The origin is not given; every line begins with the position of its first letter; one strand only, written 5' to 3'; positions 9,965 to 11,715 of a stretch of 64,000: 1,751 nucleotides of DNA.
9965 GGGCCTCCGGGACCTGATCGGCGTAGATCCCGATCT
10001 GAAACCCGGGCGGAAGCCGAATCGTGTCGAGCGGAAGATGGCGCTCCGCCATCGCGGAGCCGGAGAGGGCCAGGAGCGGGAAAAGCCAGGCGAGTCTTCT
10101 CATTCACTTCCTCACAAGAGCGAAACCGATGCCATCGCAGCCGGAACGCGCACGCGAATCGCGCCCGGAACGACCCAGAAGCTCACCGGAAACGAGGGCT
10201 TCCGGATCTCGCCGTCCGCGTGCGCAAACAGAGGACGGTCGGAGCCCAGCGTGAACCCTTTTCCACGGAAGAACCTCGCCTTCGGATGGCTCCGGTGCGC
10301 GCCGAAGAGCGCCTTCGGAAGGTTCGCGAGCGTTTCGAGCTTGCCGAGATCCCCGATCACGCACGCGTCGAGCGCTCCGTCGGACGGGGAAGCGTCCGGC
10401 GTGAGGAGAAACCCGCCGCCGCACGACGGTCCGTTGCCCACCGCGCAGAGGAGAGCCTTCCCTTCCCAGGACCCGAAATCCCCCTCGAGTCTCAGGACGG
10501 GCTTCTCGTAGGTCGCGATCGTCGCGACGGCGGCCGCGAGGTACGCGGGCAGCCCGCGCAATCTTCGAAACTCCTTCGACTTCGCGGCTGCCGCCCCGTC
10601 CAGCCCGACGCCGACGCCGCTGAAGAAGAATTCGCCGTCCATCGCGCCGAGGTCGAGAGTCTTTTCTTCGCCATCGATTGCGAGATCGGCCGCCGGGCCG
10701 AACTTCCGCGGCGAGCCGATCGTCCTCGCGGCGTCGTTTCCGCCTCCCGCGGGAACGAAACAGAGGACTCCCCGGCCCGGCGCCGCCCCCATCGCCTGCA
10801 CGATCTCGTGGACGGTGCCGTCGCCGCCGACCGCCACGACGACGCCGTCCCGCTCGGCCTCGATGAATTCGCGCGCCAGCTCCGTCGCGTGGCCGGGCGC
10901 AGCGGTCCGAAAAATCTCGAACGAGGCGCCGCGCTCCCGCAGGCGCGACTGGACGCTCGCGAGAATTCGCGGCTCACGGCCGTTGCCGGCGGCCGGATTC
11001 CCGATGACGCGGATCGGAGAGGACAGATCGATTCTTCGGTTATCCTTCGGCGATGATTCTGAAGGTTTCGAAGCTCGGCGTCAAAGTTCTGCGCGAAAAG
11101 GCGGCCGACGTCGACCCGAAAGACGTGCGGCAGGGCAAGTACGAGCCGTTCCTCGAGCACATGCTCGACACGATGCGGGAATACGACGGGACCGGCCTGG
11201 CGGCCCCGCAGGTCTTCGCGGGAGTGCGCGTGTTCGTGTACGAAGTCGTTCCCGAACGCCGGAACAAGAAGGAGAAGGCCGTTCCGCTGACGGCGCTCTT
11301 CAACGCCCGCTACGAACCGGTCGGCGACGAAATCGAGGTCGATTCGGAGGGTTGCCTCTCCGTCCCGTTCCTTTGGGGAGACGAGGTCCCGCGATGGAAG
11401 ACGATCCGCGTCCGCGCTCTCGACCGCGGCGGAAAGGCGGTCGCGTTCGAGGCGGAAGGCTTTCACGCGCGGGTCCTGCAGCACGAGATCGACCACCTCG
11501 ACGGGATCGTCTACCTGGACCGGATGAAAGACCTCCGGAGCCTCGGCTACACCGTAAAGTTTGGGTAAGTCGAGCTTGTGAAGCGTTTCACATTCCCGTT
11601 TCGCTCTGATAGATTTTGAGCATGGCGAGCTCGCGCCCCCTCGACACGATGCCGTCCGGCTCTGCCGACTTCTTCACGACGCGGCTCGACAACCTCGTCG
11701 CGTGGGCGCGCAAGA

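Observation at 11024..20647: CTG sits exactly at the expected initiation position of three genes that lack any ATG/GTG/TTG start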

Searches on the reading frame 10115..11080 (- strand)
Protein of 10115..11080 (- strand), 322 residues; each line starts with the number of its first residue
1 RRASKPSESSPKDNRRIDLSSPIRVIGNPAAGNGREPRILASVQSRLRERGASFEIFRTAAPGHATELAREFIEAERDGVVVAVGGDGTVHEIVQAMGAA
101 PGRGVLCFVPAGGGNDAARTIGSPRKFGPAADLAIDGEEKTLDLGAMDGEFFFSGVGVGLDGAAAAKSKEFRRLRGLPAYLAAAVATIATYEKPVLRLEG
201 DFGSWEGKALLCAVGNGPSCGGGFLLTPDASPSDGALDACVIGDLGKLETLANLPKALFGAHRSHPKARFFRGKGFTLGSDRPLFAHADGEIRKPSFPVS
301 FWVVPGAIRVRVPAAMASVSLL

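Call 22: find_homologous_proteins(query=window:10115-11026:-)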
Query window:10115-11026:- (304 aa): 1138 proteins with E <= 0.001 among 8000 candidates; the best 120 are listed.
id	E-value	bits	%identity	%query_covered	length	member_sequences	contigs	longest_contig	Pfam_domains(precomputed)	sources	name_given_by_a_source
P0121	8.3e-159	546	83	98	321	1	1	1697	PF00781.30,PF19279.5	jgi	jgi:YegS/Rv2252/BmrU family lipid kinase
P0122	1.3e-151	522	80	97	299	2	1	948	PF00781.30,PF19279.5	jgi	jgi:diacylglycerol kinase (ATP)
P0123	3.5e-150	518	79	97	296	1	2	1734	PF00781.30,PF19279.5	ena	-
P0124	8.1e-144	497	79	95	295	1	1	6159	PF00781.30,PF19279.5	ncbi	ncbi:MAG: diacylglycerol/lipid kinase family protein [Thermoanaerobaculia bacterium]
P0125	9.1e-144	497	93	79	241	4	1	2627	PF00781.30,PF19279.5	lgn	-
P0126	1.2e-142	493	81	90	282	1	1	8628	PF00781.30,PF19279.5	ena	-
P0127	1.1e-141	490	76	97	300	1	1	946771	PF00781.30,PF19279.5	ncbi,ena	-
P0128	2.6e-140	485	75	97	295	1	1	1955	PF00781.30,PF19279.5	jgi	jgi:YegS/Rv2252/BmrU family lipid kinase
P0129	1.7e-130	453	70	97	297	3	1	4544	PF00781.30,PF19279.5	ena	-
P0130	1.1e-129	450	71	96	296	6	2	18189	PF00781.30,PF19279.5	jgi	jgi:diacylglycerol kinase (ATP)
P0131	1.1e-128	447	71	99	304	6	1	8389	PF00781.30,PF19279.5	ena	-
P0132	2.1e-128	446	70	96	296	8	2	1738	PF00781.30,PF19279.5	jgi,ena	-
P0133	2.5e-128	446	70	96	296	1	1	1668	PF00781.30,PF19279.5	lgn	-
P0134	2.0e-127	443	68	97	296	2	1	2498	PF00781.30,PF19279.5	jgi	-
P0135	2.1e-127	443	70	96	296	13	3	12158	PF00781.30,PF19279.5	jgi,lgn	jgi:diacylglycerol kinase (ATP)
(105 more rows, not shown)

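Call 24: find_encoding_contigs(protein=P0125, flank=3000, max_places=4)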
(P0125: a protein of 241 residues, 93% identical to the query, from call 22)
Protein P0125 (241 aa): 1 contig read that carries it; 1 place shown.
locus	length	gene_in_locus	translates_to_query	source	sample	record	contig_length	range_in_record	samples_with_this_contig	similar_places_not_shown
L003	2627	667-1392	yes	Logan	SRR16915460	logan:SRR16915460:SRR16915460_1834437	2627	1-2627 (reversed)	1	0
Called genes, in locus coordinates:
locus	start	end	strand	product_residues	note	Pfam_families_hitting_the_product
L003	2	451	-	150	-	?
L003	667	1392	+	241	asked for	PF00781:DAGK_cat, PF19279:YegS_C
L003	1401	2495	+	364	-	PF23500:DUF7133, PF07995:GSDH, PF22807:TrAA12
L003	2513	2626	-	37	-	?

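Call 25: find_encoding_contigs(protein=P0127, flank=10000, max_places=2)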
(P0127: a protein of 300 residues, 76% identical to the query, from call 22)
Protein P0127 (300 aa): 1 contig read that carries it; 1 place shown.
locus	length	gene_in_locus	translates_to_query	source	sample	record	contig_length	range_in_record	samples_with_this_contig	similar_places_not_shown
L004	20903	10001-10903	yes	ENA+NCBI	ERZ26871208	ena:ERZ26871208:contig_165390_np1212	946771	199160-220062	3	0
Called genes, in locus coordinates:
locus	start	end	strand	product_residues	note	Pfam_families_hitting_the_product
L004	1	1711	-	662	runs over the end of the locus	PF13231:PMT_2, PF02366:PMT, PF11209:LmeA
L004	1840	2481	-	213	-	PF13183:Fer4_8 (faint), PF13534:Fer4_17 (faint), PF13237:Fer4_10 (faint), PF14697:Fer4_21 (faint), PF12797:Fer4_2 (faint), PF12838:Fer4_7, PF13187:Fer4_9, PF00037:Fer4, +3 more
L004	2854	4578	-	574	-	PF00329:Complex1_30kDa, PF00346:Complex1_49kDa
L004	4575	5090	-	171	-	PF01058:Oxidored_q6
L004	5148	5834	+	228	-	-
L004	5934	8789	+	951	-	PF13620:CarboxypepD_reg, PF25183:OMP_b-brl_4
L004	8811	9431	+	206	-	PF07617:DUF1579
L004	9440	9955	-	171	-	PF01327:Pep_deformylase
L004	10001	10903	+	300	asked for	PF00781:DAGK_cat, PF19279:YegS_C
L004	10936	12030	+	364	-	PF23500:DUF7133, PF22807:TrAA12, PF07995:GSDH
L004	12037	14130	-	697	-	PF19335:HMBD, PF08282:Hydrolase_3 (faint), PF00122:E1-E2_ATPase, PF00702:Hydrolase, PF12710:HAD (weak)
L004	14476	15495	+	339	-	PF00034:Cytochrom_C (faint), PF13442:Cytochrome_CBB3 (faint)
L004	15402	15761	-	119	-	-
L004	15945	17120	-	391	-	PF27098:Rv0959_3rd, PF00092:VWA (faint), PF13519:VWA_2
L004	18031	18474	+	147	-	-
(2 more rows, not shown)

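Call 34: find_related_loci(query=window:10115-11026:-, collection=metagenome_contigs, flank=1500)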
Query window:10115-11026:- (304 aa) in metagenome_contigs; peptide patterns used: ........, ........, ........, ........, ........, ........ (x = any residue, [..] = any of these).
255 stretches matched a pattern; 4 encode a relative of the query (tblastn E <= 1e-3); 4 distinct loci.
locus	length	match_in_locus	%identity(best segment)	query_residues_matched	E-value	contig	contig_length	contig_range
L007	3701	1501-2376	70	1-292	1e-132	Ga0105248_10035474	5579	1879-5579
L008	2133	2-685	80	68-295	8e-128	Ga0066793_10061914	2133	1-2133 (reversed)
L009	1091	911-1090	90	2-61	3e-31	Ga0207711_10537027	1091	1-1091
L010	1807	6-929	32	10-295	2e-28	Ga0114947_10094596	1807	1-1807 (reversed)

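Call 39: search_protein_families(library=pfam, proteins=[window:10115-11080:-], max_evalue=0.00001)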
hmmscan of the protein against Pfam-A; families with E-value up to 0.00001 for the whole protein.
window:10115-11080:- (322 aa): 2 families
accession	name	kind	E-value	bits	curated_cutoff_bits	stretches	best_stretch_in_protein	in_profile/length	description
PF19279.4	YegS_C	-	1.7e-29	103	27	1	156-310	3-156/158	YegS C-terminal NAD kinase beta sandwich-like domain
PF00781.29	DAGK_cat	-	2.3e-27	95.5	23.6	1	23-146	2-124/125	Diacylglycerol kinase catalytic domain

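Call 51: find_encoding_contigs(protein=P0126, flank=10000, max_places=2)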
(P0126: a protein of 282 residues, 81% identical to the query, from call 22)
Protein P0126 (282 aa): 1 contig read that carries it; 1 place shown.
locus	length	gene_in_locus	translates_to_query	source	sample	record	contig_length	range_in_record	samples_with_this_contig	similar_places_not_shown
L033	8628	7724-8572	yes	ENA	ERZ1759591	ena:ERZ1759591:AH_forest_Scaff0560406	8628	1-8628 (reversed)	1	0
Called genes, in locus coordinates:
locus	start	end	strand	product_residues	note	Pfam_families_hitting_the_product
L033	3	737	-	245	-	?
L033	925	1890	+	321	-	PF11383:DUF3187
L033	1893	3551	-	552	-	PF11209:LmeA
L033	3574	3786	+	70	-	-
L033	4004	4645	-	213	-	PF13183:Fer4_8 (faint), PF14697:Fer4_21 (faint), PF12797:Fer4_2 (faint), PF13237:Fer4_10 (faint), PF12800:Fer4_4 (faint), PF12838:Fer4_7, PF13187:Fer4_9, PF00037:Fer4, +2 more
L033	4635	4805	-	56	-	-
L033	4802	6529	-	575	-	PF00329:Complex1_30kDa, PF00346:Complex1_49kDa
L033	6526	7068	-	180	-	PF01058:Oxidored_q6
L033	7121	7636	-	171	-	PF01327:Pep_deformylase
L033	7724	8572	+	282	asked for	PF00781:DAGK_cat, PF19279:YegS_C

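Call 59: search_protein_families(library=pfam, proteins=[window:10115-11032:-], max_evalue=0.00001)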
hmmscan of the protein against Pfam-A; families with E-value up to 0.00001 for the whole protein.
window:10115-11032:- (306 aa): 2 families
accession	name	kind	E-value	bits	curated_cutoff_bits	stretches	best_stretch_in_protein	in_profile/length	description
PF19279.4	YegS_C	-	1.5e-29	103.3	27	1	140-294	3-156/158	YegS C-terminal NAD kinase beta sandwich-like domain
PF00781.29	DAGK_cat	-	2e-27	95.7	23.6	1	7-130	2-124/125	Diacylglycerol kinase catalytic domain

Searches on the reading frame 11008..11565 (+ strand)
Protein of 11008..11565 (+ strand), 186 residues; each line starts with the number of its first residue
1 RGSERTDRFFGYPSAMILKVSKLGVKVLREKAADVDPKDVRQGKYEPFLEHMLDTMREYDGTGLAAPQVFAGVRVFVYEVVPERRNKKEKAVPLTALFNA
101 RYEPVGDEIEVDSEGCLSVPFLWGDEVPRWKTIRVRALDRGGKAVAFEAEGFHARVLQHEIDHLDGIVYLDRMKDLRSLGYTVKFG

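Call 6: find_encoding_contigs(protein=window:11053-11565:+, flank=10000, max_places=10)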
Protein window:11053-11565:+ (171 aa): no gene with exactly this product is on record in the collection.

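Call 39: search_protein_families(library=pfam, proteins=[window:11008-11565:+], max_evalue=0.00001)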
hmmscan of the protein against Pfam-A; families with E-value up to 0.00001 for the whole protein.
window:11008-11565:+ (186 aa): 1 family
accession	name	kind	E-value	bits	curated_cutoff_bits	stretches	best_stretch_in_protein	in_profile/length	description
PF01327.26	Pep_deformylase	-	2.1e-42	144.8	22.8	1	18-176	2-153/156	Polypeptide deformylase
